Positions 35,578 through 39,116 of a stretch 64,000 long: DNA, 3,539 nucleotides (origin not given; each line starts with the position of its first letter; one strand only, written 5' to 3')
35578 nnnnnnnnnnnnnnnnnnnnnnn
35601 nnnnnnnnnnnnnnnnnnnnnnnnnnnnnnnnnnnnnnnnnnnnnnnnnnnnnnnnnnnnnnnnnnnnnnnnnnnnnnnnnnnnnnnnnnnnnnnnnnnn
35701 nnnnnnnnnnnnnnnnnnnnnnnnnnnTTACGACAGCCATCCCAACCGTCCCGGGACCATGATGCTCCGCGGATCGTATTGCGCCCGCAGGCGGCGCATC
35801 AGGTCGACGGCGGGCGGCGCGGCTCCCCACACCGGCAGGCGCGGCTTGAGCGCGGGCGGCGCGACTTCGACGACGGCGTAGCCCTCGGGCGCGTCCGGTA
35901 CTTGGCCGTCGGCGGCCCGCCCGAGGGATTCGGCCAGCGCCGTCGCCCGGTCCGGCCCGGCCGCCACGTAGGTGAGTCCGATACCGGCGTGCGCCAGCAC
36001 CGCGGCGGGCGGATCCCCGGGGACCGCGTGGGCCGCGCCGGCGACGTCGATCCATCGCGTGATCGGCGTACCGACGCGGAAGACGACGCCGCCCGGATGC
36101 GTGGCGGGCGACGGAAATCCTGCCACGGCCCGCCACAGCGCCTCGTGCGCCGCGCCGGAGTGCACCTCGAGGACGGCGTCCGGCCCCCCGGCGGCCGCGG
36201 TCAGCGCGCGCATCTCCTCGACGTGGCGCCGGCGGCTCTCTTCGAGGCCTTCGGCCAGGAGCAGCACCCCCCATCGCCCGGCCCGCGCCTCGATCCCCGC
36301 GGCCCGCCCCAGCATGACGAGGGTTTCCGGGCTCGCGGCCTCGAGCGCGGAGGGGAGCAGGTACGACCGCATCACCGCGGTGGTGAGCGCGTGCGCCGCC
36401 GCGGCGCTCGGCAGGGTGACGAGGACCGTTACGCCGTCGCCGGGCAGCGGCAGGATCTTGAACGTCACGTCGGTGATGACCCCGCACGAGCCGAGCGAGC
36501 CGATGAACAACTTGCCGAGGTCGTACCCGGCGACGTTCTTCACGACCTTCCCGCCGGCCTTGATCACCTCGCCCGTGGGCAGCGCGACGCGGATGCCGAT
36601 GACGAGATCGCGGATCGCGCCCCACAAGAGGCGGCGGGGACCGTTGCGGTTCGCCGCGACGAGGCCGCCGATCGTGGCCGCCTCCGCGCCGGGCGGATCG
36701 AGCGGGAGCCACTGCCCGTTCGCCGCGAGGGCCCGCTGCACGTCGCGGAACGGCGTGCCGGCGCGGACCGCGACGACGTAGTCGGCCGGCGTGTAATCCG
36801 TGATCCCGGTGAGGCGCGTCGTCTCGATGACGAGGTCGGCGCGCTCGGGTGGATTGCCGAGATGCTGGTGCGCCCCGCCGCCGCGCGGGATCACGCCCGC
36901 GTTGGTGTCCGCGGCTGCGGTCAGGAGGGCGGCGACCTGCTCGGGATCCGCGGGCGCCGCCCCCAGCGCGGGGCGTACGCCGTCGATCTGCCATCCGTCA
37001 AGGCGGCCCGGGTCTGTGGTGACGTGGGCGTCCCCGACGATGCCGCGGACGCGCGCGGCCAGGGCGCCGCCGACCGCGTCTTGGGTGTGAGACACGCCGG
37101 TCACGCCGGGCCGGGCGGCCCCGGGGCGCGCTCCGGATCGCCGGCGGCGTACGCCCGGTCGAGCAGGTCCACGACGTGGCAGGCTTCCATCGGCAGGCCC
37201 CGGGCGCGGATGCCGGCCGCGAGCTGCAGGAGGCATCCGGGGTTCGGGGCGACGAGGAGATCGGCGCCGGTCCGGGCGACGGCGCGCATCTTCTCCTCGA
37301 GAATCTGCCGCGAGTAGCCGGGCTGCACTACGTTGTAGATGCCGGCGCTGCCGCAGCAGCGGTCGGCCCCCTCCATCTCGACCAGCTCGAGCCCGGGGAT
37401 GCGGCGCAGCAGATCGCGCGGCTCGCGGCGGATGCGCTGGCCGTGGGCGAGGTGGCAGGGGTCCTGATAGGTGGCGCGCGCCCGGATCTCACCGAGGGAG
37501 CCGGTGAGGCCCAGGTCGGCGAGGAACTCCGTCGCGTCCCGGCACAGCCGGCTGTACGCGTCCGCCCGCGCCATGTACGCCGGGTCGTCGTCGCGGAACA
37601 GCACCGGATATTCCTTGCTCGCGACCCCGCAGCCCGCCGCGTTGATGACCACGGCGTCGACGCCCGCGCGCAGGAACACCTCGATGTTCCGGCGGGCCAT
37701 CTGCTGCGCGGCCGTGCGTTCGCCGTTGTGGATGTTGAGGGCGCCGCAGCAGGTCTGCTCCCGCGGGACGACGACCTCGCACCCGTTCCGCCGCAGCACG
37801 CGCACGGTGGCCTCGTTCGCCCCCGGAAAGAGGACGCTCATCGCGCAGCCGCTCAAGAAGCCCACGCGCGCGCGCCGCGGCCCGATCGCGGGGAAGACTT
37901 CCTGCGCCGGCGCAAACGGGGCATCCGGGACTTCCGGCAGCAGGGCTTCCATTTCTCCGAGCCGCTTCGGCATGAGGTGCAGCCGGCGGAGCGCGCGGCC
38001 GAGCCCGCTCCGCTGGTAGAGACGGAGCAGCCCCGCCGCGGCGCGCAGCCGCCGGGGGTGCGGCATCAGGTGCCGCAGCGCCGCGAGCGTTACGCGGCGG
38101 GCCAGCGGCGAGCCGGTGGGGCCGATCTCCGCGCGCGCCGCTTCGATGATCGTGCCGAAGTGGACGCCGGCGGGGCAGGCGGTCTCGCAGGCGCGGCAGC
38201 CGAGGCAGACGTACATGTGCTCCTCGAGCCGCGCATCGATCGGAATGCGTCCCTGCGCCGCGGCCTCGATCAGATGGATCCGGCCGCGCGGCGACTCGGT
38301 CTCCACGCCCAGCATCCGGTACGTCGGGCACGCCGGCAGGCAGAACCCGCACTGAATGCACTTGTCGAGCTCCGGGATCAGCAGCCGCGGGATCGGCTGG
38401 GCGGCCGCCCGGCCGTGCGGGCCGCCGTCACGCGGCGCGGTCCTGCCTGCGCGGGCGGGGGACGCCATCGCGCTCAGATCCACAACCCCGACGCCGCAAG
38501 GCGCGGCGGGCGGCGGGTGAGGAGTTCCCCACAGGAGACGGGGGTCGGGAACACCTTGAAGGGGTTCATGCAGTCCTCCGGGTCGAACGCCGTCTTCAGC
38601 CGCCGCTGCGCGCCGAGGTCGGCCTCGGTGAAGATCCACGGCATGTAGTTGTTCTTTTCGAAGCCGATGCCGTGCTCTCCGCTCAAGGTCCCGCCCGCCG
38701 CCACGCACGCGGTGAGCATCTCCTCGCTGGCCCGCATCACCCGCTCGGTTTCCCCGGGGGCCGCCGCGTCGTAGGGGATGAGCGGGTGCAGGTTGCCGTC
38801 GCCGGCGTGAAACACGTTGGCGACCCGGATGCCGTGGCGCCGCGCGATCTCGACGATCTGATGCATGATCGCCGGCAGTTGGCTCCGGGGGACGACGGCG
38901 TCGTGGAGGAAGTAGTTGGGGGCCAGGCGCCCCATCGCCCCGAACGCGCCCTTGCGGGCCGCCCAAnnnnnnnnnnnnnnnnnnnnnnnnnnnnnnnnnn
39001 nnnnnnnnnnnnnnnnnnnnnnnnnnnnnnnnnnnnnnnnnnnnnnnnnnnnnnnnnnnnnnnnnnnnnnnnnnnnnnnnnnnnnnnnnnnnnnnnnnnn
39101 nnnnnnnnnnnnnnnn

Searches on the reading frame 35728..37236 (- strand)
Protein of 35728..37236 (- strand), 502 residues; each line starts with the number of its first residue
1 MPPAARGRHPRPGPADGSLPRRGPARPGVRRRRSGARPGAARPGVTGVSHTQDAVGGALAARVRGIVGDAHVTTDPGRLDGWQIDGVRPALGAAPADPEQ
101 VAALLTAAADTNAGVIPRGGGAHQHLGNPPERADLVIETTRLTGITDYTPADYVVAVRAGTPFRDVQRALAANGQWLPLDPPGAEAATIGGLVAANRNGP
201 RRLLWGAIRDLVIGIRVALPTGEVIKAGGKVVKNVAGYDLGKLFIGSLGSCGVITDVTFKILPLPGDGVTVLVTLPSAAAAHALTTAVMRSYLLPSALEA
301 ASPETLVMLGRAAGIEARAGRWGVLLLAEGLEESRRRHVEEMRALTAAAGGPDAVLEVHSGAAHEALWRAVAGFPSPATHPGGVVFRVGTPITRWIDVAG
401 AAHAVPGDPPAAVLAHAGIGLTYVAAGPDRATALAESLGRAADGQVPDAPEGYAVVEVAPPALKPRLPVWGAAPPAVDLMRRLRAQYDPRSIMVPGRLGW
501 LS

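Call 76: search_protein_families(library=pfam, proteins=[window:35728-37236:-], max_evalue=0.00001)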
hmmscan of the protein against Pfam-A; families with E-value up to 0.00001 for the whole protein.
window:35728-37236:- (502 aa): 2 families
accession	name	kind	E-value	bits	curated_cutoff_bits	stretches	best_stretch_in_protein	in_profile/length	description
PF01565.28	FAD_binding_4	-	1.5e-28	99.7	26.4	1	91-227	3-138/139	FAD binding domain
PF02913.24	FAD-oxidase_C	-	1e-06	29.1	21.2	0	267-375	4-115/248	FAD linked oxidases, C-terminal domain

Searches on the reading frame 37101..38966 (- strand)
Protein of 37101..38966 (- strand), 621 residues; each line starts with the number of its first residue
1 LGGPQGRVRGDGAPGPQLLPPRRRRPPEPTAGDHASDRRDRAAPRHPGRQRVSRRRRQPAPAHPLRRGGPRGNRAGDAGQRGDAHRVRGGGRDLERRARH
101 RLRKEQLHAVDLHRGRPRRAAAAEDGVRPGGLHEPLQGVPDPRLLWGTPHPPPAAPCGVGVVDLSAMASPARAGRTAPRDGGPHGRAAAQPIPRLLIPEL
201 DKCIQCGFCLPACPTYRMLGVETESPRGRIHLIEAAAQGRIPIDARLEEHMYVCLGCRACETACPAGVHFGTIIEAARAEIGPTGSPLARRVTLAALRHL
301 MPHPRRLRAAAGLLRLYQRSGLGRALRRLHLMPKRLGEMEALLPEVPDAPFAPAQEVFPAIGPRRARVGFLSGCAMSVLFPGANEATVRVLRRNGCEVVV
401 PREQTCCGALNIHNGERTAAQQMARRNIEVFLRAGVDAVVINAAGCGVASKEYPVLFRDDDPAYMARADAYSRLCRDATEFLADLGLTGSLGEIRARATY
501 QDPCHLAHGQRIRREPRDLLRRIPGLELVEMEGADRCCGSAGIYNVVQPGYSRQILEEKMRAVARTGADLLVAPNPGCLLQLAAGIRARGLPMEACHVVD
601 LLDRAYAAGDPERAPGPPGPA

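Call 76: search_protein_families(library=pfam, proteins=[window:37101-38966:-], max_evalue=0.00001)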
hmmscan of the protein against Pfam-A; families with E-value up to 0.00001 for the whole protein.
window:37101-38966:- (621 aa): 10 families
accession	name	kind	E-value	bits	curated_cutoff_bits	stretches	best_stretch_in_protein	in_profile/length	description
PF02754.22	CCG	-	1.5e-37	128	20.6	2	499-582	2-84/85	Cysteine-rich domain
PF13183.11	Fer4_8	-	4.2e-14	53.3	27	1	199-268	1-68/68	4Fe-4S dicluster domain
PF12838.12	Fer4_7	-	9.1e-10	39.3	27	1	202-268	1-52/52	4Fe-4S dicluster domain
PF13534.11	Fer4_17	-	2.4e-09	38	22.2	1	202-268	1-60/61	4Fe-4S dicluster domain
PF12797.12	Fer4_2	-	4.2e-08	33.1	24.5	0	199-215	6-22/22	4Fe-4S binding domain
PF13484.11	Fer4_16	-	7.1e-08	33.6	30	1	202-266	1-65/66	4Fe-4S double cluster binding domain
PF13237.11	Fer4_10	-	1.3e-07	31.8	25.5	1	199-265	5-53/53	4Fe-4S dicluster domain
PF12837.12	Fer4_6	-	3e-07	30.5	25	0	201-216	7-22/24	4Fe-4S binding domain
PF00037.32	Fer4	-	1.2e-06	28.5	21.1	0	201-215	6-20/24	4Fe-4S binding domain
PF12800.12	Fer4_4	-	1.5e-06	28.5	24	0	201-216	2-17/17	4Fe-4S binding domain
